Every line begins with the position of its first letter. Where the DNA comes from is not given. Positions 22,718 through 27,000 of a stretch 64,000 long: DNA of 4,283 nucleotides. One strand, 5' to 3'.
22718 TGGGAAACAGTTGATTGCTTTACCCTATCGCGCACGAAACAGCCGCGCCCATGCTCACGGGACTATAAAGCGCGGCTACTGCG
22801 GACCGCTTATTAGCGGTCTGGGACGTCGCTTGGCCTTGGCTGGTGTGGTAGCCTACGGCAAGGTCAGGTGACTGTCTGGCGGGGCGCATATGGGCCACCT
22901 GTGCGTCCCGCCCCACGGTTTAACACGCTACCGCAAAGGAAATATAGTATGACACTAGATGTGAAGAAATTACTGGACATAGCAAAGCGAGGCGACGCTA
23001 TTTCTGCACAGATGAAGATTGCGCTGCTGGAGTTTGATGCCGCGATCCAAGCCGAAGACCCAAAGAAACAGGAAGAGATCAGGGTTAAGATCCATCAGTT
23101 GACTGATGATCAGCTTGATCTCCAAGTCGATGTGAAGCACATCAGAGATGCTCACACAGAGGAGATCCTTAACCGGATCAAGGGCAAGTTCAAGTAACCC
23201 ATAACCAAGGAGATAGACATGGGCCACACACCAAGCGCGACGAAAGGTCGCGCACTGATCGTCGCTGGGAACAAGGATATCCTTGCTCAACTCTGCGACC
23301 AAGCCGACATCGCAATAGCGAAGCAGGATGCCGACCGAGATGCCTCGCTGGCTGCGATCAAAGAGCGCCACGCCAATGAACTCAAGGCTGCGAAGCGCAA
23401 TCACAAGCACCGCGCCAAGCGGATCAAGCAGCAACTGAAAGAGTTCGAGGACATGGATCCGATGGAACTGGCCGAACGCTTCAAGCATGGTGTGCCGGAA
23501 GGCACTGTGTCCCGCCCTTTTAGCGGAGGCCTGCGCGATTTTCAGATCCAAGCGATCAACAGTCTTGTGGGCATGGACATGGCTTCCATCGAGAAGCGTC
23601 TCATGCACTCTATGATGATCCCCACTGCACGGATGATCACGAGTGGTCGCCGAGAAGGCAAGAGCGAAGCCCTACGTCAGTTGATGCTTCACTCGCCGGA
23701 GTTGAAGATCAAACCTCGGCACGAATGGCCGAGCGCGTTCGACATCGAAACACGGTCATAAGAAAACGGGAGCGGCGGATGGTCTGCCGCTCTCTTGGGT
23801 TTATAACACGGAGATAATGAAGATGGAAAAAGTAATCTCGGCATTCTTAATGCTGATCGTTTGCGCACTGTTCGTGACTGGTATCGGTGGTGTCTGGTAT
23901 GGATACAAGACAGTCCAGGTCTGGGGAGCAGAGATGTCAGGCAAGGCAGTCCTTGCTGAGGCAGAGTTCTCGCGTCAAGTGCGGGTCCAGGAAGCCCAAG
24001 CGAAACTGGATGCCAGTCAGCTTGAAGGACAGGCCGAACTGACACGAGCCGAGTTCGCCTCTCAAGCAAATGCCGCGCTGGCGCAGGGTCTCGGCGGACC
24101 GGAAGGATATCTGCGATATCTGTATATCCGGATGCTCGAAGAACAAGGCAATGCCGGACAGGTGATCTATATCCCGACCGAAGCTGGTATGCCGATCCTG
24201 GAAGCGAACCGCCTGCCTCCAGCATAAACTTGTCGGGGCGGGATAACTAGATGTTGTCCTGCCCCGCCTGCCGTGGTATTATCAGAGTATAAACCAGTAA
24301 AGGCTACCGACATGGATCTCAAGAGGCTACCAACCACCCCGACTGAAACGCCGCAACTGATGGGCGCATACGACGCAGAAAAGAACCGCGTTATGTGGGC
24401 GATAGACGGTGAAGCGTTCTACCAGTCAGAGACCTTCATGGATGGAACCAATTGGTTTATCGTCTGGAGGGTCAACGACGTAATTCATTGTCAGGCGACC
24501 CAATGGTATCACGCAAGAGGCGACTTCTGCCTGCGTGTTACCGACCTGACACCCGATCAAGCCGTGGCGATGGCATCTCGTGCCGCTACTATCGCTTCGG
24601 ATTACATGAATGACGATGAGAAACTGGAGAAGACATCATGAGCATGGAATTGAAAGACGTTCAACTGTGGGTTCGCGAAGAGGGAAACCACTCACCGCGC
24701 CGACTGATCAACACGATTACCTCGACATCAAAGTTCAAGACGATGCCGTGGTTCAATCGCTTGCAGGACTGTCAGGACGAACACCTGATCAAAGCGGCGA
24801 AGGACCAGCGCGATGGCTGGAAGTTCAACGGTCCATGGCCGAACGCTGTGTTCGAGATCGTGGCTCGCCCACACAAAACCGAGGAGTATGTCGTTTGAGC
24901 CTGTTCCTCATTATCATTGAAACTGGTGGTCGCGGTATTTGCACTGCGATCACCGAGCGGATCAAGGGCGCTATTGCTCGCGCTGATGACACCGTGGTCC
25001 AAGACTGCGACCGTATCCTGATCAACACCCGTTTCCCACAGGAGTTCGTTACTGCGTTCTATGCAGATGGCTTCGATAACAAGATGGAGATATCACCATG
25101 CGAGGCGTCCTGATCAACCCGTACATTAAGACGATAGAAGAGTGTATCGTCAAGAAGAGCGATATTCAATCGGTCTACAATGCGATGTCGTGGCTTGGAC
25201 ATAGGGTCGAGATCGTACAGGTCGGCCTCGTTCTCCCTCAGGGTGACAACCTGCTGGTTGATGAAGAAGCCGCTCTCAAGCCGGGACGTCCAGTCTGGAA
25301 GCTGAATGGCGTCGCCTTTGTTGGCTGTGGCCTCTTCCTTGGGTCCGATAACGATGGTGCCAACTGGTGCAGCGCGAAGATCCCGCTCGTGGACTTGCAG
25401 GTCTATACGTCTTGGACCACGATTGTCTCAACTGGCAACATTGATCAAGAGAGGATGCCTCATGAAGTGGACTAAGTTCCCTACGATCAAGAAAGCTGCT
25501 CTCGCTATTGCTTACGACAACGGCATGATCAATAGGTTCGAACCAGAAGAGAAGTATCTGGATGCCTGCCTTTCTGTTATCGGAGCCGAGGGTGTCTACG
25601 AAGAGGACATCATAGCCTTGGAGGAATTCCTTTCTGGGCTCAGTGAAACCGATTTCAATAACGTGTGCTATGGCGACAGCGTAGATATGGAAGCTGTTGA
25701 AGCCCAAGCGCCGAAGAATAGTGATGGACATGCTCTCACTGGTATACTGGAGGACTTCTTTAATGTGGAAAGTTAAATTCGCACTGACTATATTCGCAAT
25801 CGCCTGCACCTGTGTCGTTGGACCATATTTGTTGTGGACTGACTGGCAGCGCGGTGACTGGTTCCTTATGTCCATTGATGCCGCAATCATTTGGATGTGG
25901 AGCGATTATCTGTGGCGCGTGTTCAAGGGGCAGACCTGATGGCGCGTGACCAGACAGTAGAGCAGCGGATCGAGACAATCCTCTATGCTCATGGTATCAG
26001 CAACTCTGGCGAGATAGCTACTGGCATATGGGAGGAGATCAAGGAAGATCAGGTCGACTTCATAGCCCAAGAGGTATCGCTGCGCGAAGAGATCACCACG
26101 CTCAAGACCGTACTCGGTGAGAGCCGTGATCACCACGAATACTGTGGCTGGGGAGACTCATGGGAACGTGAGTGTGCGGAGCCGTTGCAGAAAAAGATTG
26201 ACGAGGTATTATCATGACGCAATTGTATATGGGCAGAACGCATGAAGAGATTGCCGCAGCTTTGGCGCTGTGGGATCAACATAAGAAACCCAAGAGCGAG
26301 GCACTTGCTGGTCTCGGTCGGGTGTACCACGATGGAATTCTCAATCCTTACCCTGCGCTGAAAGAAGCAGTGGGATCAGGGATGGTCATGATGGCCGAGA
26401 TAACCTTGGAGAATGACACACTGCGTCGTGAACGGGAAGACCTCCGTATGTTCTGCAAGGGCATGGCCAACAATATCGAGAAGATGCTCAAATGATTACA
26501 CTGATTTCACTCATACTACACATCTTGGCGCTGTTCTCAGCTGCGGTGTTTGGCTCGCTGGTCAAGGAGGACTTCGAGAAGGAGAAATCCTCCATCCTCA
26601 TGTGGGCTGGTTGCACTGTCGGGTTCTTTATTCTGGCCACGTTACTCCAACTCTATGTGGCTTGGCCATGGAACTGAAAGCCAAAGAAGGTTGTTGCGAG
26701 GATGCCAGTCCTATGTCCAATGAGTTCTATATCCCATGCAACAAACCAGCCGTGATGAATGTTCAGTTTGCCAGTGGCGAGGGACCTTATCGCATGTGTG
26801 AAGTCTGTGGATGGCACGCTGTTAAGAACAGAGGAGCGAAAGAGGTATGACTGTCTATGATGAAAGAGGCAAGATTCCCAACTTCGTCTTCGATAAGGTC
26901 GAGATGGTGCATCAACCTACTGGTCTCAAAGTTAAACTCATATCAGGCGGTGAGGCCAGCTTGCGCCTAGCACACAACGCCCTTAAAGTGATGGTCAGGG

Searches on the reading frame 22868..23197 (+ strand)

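Call 65: search_protein_families(library=pfam, proteins=[window:22868-23197:+], max_evalue=0.01)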
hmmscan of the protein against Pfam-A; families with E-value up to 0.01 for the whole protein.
window:22868-23197:+ (109 aa): 1 family
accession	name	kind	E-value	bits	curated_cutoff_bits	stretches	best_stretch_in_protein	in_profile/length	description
PF00836.24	Stathmin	-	0.0047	17.4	24.7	1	20-107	35-123/136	Stathmin family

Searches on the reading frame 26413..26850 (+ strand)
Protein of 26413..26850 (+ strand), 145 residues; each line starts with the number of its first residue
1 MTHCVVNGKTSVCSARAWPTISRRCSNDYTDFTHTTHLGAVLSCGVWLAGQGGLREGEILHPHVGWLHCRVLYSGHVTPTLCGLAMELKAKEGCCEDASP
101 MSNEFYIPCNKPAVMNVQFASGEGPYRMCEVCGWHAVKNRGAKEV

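Call 11: search_protein_families(library=pfam, proteins=[window:26413-26850:+], max_evalue=0.01)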
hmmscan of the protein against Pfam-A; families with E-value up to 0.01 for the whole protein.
window:26413-26850:+ (145 aa): 0 families

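Call 53: search_protein_families(library=phrogs, proteins=[window:26413-26850:+], max_evalue=0.001)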
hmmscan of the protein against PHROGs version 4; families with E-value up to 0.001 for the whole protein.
window:26413-26850:+ (145 aa): 0 families

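Call 69: find_related_loci(query=window:26413-26847:+, collection=viral_contigs, flank=2500)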
Query window:26413-26847:+ (145 aa) in viral_contigs; peptide patterns used: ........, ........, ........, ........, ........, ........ (x = any residue, [..] = any of these).
2 stretches matched a pattern; 1 encode a relative of the query (tblastn E <= 1e-3); 1 distinct loci.
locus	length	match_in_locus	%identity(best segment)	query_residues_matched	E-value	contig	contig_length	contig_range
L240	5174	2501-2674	47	88-145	7e-13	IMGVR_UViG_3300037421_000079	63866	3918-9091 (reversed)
